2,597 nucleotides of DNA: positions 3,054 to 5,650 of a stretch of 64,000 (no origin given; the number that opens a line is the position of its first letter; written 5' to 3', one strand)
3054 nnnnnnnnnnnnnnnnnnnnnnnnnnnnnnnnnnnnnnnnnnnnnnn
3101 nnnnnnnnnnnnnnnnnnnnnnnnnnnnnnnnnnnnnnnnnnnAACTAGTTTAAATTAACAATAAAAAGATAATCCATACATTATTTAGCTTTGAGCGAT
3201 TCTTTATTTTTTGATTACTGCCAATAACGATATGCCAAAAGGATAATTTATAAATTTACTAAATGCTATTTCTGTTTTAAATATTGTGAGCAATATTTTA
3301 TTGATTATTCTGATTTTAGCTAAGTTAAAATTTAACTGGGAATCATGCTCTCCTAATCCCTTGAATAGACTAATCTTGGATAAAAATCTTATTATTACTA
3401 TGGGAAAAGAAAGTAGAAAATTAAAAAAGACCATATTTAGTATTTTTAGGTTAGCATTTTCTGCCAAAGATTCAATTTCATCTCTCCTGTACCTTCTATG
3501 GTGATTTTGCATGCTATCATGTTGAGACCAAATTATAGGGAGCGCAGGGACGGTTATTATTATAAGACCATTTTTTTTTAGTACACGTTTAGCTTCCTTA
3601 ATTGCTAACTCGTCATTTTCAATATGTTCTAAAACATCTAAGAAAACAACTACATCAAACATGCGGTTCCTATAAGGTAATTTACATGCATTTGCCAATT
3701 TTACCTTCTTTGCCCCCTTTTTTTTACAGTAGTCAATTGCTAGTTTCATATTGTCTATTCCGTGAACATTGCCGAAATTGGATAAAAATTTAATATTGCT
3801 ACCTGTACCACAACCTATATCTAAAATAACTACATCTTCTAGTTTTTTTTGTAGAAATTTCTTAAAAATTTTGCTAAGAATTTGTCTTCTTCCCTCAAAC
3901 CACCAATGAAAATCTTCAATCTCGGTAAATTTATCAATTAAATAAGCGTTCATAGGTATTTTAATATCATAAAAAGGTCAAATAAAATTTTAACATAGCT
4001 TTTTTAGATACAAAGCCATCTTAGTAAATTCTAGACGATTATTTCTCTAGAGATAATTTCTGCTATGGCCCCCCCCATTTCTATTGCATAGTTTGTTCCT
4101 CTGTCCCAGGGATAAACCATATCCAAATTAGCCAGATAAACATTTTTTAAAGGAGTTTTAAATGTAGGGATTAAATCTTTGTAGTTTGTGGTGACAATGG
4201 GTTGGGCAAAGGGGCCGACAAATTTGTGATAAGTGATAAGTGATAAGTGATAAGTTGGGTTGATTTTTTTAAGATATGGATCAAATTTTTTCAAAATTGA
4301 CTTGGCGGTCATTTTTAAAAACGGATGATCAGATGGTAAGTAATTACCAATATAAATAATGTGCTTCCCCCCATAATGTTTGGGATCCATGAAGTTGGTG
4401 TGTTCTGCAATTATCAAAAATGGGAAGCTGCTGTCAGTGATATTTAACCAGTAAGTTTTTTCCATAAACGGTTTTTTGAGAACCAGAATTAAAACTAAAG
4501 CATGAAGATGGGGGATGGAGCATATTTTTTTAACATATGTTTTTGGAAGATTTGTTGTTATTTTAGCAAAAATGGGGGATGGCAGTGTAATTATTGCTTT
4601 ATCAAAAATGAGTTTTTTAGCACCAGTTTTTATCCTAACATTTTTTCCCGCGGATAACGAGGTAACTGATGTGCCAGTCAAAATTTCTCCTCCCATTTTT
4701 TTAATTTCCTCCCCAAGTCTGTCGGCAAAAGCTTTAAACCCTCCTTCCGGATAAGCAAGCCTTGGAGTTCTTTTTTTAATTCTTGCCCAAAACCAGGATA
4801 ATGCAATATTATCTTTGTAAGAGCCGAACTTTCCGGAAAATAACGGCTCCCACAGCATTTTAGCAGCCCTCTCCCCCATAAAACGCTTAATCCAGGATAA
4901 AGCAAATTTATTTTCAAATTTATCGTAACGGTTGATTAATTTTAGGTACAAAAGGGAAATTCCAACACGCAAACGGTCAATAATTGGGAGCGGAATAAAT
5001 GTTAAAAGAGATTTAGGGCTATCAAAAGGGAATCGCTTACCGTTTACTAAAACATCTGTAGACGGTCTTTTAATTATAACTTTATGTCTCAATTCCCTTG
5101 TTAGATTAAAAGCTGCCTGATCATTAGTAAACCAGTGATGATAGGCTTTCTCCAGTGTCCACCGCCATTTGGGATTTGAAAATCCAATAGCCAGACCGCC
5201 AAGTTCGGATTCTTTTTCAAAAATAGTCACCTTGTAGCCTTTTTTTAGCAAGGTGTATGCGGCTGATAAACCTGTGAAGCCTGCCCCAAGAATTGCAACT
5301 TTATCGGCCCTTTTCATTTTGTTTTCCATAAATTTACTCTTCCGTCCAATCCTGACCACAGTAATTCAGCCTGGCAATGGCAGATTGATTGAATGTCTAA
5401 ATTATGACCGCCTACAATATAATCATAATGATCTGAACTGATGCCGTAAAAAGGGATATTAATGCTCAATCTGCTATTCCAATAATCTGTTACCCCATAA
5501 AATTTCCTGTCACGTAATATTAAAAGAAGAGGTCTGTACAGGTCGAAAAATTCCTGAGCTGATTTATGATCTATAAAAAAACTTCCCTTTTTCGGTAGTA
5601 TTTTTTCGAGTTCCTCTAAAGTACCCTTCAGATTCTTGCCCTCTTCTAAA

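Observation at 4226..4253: (GTGATAA)x4 perfect repeat inside FAD oxidoreductase gene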

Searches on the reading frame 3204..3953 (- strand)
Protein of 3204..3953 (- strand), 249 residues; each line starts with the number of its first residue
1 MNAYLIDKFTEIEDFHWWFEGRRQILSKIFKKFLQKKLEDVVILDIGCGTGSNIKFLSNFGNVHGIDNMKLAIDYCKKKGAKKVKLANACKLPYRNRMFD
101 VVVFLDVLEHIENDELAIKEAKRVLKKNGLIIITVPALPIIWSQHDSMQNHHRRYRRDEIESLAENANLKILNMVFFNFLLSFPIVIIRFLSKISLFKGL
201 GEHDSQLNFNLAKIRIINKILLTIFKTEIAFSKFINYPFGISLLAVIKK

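Call 6: search_protein_families(library=pfam, proteins=[window:3204-3953:-])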
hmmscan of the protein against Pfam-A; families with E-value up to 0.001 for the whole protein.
window:3204-3953:- (249 aa): 8 families
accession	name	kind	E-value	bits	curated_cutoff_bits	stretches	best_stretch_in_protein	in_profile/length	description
PF08241.18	Methyltransf_11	-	2.2e-21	76.7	21.2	1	44-133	1-95/95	Methyltransferase domain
PF13489.12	Methyltransf_23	-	2.9e-16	60.1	27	1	21-172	4-162/164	Methyltransferase domain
PF13649.12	Methyltransf_25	-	6.8e-16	59.2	27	1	43-129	1-97/97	Methyltransferase domain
PF13847.12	Methyltransf_31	-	1.4e-15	57.7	27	1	40-147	4-127/145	Methyltransferase domain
PF08242.18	Methyltransf_12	-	5.4e-12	46.7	30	1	44-131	1-98/98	Methyltransferase domain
PF05148.21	Methyltransf_8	-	1.2e-07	32.2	27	1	29-133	62-156/219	Hypothetical methyltransferase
PF07021.18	MetW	-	8.1e-07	29.3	21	1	43-137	17-111/193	Methionine biosynthesis protein MetW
PF01209.24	Ubie_methyltran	-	0.00014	21.8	20.1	1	34-133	42-151/233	ubiE/COQ5 methyltransferase family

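Call 71: find_encoding_contigs(protein=window:3204-3953:-, flank=4000, max_places=10)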
Protein window:3204-3953:- (249 aa): 10 contigs read that carry it; 9 places shown.
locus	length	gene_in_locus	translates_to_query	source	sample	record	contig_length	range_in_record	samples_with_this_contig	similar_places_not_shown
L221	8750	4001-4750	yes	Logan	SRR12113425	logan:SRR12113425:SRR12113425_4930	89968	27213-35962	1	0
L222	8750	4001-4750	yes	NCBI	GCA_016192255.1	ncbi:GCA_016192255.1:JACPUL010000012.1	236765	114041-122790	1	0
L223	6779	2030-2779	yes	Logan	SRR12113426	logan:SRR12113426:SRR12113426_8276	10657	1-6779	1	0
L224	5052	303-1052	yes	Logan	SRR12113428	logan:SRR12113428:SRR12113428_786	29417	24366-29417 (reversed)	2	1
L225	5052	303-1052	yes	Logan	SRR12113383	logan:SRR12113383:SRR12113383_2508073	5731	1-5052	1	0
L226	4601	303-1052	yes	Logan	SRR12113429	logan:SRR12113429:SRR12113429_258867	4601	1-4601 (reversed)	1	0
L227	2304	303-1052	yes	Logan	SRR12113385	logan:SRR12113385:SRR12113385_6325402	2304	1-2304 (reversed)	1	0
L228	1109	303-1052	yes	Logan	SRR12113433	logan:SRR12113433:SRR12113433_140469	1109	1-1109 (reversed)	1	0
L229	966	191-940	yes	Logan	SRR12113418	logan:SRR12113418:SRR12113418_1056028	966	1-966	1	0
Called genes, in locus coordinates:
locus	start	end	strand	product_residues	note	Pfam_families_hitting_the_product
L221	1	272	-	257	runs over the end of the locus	PF00535:Glycos_transf_2, PF13641:Glyco_tranf_2_3 (weak)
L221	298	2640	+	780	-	-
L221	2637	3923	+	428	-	PF00070:Pyr_redox (faint), PF00890:FAD_binding_2 (faint), PF01266:DAO, PF01593:Amino_oxidase, PF07992:Pyr_redox_2 (faint), PF13450:NAD_binding_8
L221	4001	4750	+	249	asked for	PF05148:Methyltransf_8, PF13489:Methyltransf_23, PF07021:MetW (weak), PF13847:Methyltransf_31, PF08241:Methyltransf_11, PF08242:Methyltransf_12, PF13649:Methyltransf_25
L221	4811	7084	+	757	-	-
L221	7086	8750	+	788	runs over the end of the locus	-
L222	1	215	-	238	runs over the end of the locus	PF00535:Glycos_transf_2, PF13641:Glyco_tranf_2_3 (weak)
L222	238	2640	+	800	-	-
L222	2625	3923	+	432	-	PF00070:Pyr_redox (faint), PF00890:FAD_binding_2 (faint), PF01266:DAO, PF07992:Pyr_redox_2 (faint), PF13450:NAD_binding_8, PF01593:Amino_oxidase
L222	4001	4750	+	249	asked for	PF05148:Methyltransf_8, PF13489:Methyltransf_23, PF07021:MetW (weak), PF13847:Methyltransf_31, PF08241:Methyltransf_11, PF08242:Methyltransf_12, PF13649:Methyltransf_25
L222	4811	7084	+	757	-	-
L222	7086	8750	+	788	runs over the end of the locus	-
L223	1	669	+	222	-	?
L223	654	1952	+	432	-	PF00070:Pyr_redox (faint), PF00890:FAD_binding_2 (faint), PF01266:DAO, PF07992:Pyr_redox_2 (faint), PF13450:NAD_binding_8, PF01593:Amino_oxidase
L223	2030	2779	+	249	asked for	PF05148:Methyltransf_8, PF13489:Methyltransf_23, PF07021:MetW (weak), PF13847:Methyltransf_31, PF08241:Methyltransf_11, PF08242:Methyltransf_12, PF13649:Methyltransf_25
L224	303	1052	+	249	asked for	PF05148:Methyltransf_8, PF13489:Methyltransf_23, PF07021:MetW (weak), PF13847:Methyltransf_31, PF08241:Methyltransf_11, PF08242:Methyltransf_12, PF13649:Methyltransf_25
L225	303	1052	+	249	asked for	PF05148:Methyltransf_8, PF13489:Methyltransf_23, PF07021:MetW (weak), PF13847:Methyltransf_31, PF08241:Methyltransf_11, PF08242:Methyltransf_12, PF13649:Methyltransf_25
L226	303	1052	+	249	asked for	PF05148:Methyltransf_8, PF13489:Methyltransf_23, PF07021:MetW (weak), PF13847:Methyltransf_31, PF08241:Methyltransf_11, PF08242:Methyltransf_12, PF13649:Methyltransf_25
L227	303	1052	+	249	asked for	PF05148:Methyltransf_8, PF13489:Methyltransf_23, PF07021:MetW (weak), PF13847:Methyltransf_31, PF08241:Methyltransf_11, PF08242:Methyltransf_12, PF13649:Methyltransf_25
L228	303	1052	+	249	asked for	PF05148:Methyltransf_8, PF13489:Methyltransf_23, PF07021:MetW (weak), PF13847:Methyltransf_31, PF08241:Methyltransf_11, PF08242:Methyltransf_12, PF13649:Methyltransf_25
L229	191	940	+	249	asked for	PF05148:Methyltransf_8, PF13489:Methyltransf_23, PF07021:MetW (weak), PF13847:Methyltransf_31, PF08241:Methyltransf_11, PF08242:Methyltransf_12, PF13649:Methyltransf_25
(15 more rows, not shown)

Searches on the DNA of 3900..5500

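Call 82: search_rna_families(source=window, start=3900, end=5500, threshold=evalue, max_evalue=1)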
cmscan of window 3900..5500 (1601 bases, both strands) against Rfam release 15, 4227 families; matches with E-value up to 1: 1.
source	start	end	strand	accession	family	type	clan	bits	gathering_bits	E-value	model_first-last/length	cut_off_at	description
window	4568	4722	-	RF02415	rliG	Gene; sRNA;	-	17.8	55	0.59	1-267/267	no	Listeria sRNA rliG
